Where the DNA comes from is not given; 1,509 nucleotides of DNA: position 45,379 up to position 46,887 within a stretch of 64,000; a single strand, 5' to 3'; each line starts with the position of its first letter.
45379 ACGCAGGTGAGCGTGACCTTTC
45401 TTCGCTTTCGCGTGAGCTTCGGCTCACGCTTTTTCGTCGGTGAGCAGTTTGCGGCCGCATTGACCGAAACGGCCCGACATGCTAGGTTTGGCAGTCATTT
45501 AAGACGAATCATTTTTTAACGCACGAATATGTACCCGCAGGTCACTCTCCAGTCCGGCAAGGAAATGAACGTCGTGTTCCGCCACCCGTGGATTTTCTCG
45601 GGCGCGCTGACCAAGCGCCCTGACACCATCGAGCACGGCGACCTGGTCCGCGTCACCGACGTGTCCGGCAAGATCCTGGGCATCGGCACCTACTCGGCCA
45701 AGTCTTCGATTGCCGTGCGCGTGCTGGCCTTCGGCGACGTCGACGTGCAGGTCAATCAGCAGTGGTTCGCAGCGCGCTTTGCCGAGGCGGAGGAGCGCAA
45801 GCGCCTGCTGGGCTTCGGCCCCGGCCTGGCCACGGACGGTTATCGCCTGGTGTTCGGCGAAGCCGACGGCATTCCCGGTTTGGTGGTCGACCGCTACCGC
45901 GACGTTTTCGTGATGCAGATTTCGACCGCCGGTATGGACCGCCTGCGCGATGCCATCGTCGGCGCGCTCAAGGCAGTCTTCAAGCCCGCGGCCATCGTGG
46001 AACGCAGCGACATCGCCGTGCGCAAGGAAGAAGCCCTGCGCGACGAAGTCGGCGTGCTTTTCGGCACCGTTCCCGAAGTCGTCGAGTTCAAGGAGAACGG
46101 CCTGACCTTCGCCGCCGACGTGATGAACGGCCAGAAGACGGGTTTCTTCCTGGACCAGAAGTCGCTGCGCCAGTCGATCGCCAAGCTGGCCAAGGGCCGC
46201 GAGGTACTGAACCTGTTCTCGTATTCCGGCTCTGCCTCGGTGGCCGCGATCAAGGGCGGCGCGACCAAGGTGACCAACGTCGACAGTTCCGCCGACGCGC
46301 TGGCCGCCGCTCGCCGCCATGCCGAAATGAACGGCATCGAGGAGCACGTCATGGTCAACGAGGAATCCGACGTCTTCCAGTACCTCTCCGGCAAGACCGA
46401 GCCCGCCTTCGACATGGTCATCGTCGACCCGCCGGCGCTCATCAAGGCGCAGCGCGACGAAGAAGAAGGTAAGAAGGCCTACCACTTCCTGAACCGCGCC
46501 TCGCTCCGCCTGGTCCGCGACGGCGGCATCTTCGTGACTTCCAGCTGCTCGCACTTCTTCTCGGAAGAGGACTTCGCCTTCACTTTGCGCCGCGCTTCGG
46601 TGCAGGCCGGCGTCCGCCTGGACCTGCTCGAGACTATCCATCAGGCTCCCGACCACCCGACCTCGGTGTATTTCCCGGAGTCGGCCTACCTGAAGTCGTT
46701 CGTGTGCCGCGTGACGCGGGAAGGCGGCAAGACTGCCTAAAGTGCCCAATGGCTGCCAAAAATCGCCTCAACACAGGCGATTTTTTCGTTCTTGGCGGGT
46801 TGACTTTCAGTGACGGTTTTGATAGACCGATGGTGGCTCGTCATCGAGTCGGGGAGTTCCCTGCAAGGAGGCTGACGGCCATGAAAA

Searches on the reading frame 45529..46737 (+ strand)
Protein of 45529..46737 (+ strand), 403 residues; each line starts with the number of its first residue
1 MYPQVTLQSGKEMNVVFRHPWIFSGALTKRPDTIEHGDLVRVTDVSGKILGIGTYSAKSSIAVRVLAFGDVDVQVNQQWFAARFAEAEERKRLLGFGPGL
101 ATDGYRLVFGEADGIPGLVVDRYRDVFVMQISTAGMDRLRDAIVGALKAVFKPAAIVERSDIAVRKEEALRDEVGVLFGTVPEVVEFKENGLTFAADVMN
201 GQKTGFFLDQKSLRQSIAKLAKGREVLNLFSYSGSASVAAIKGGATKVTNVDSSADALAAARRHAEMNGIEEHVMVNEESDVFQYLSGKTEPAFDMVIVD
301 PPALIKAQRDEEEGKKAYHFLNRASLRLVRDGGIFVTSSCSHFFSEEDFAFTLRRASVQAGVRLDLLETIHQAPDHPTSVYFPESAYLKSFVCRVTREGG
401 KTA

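Call 59: search_protein_families(library=pfam, proteins=[window:45529-46737:+], max_evalue=0.0001)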
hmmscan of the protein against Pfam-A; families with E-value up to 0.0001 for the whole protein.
window:45529-46737:+ (403 aa): 6 families
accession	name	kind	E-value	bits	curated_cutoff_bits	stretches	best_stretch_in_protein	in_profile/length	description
PF10672.15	Methyltrans_SAM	-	1.4e-22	80.7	27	1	174-309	75-211/286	S-adenosylmethionine-dependent methyltransferase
PF17785.7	PUA_3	-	2.4e-17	62.9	22.6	1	5-68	1-64/64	PUA-like domain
PF03602.21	Cons_hypoth95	-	4.6e-09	36.6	24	1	216-302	35-122/182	Conserved hypothetical protein 95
PF05175.20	MTS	-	2.5e-06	27.7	23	1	224-336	33-138/170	Methyltransferase small domain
PF13847.12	Methyltransf_31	-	6.4e-06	26.4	27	1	222-341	3-113/145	Methyltransferase domain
PF06325.19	PrmA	-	1.5e-05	25.1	22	1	221-298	160-231/296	Ribosomal protein L11 methyltransferase (PrmA)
